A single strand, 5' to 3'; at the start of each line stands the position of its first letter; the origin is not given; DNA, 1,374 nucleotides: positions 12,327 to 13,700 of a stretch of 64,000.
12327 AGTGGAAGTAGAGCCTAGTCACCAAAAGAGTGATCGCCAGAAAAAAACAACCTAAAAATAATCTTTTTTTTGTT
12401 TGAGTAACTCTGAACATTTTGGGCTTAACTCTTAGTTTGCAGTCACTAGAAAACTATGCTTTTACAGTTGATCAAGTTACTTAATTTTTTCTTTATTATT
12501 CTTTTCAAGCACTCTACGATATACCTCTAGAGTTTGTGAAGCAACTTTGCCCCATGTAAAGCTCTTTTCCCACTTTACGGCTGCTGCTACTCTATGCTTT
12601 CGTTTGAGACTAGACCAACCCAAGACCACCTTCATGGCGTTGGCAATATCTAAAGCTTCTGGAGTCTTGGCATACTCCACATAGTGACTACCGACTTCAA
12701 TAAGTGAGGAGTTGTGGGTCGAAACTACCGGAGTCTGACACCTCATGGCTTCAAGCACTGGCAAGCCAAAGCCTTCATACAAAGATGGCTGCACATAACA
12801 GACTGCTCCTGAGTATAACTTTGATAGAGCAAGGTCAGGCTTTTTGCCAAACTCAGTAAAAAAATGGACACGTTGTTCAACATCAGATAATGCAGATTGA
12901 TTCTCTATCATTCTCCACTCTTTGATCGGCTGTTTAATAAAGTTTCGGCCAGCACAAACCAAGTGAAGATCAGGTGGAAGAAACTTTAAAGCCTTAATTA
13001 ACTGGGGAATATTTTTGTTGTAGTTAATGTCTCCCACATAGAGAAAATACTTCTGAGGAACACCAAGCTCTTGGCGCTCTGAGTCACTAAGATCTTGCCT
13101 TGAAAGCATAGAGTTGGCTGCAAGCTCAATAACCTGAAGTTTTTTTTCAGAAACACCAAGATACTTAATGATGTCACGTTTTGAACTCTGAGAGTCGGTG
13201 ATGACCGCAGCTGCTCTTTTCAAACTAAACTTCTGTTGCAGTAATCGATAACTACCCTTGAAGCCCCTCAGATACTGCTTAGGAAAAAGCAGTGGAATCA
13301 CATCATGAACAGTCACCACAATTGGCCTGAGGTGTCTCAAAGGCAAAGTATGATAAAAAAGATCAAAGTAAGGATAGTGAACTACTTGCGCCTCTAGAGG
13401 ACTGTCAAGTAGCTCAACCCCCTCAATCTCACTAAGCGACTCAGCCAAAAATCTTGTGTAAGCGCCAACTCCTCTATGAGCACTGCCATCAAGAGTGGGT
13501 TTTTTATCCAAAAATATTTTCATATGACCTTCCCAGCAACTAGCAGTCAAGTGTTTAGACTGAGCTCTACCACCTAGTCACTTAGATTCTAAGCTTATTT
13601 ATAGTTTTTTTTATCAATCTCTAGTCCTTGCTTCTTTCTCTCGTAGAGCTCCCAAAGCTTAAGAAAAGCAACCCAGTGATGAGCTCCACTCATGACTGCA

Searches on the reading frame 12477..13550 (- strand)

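Call 4: search_protein_families(library=pfam, proteins=[window:12477-13550:-], max_evalue=0.01)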
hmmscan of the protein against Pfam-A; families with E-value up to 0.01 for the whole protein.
window:12477-13550:- (357 aa): 5 families
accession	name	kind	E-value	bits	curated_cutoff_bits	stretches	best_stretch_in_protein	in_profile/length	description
PF00534.26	Glycos_transf_1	-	3.5e-22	79.2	26.4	1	160-310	7-156/172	Glycosyl transferases group 1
PF13692.12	Glyco_trans_1_4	-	4.6e-17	63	27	1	167-305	2-135/142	Glycosyl transferases group 1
PF13439.12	Glyco_transf_4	-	3.4e-11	43.9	28.5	1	54-141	73-162/170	Glycosyltransferase Family 4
PF13579.12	Glyco_trans_4_4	-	2.2e-07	31.8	29.7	1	49-142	69-156/158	Glycosyl transferase 4-like domain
PF20706.3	GT4-conflict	-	1.4e-05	24.8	26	1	241-285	274-318/385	Family 4 Glycosyltransferase in conflict systems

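Call 5: search_protein_families(library=ncbifam, proteins=[window:12477-13550:-], max_evalue=0.01)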
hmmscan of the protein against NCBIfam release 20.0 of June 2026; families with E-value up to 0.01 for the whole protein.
window:12477-13550:- (357 aa): 19 families
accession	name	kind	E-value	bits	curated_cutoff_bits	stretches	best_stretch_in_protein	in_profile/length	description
TIGR02149.1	glgA_Coryne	subfamily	9.1e-32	110.6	302.4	1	61-348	93-391/391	glycogen synthase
TIGR04047.1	MSMEG_0565_glyc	hypoth_equivalog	3.9e-19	69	259.85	1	157-346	183-373/373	MSMEG_0565 family glycosyltransferase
NF038295.1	EPS_HpsP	equivalog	2.2e-15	56.5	550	1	97-347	139-387/388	hormogonium polysaccharide biosynthesis glycosyltransferase HpsP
NF053787.1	GlcN_PG_synth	equivalog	7.1e-15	54.7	480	1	115-348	146-360/361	N-acetylglucosaminyl phosphatidylglycerol synthase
TIGR03449.1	mycothiol_MshA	equivalog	2.3e-14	53.1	462.5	1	110-348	162-404/406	D-inositol-3-phosphate glycosyltransferase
NF050063.1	ProtGlycPglJ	equivalog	2.4e-13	50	500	1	107-342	139-361/363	N-acetylgalactosamine-N,N'-diacetylbacillosaminyl-diphospho-undecaprenol 4-alpha-N-acetylgalactosaminyltransferase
TIGR03999.1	thiol_BshA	equivalog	5.4e-10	38.7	273.7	1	107-348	139-374/375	N-acetyl-alpha-D-glucosaminyl L-malate synthase BshA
NF047684.1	TeichurnBiosyTuaC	equivalog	2.1e-09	36.8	550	1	100-348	154-390/391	teichuronic acid biosynthesis protein TuaC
TIGR03088.1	stp2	hypoth_equivalog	7.2e-09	35.2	409.05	1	165-348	193-374/374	TIGR03088 family PEP-CTERM/XrtA system glycosyltransferase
NF041010.1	glycosy_Agl16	equivalog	2.6e-08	33.1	575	1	64-346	94-350/352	glycosylation protein Agl16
TIGR04157.1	glyco_rSAM_CFB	subfamily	2.4e-07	30.1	400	1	106-289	163-341/406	TIGR04157 family glycosyltransferase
NF041876.1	EPS_EpsE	equivalog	1.4e-05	24.6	400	1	111-288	160-338/389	exopolysaccharide biosynthesis GT4 family glycosyltransferase EpsE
TIGR02470.1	sucr_synth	equivalog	5.7e-05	21.4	810.4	1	251-286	646-681/784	sucrose synthase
NF038298.1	EPS_HpsO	equivalog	0.00013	20.9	575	1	106-347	140-387/388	hormogonium polysaccharide biosynthesis glycosyltransferase HpsO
TIGR02095.1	glgA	subfamily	0.00046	19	328.45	1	168-346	296-476/477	glycogen/starch synthase, ADP-glucose type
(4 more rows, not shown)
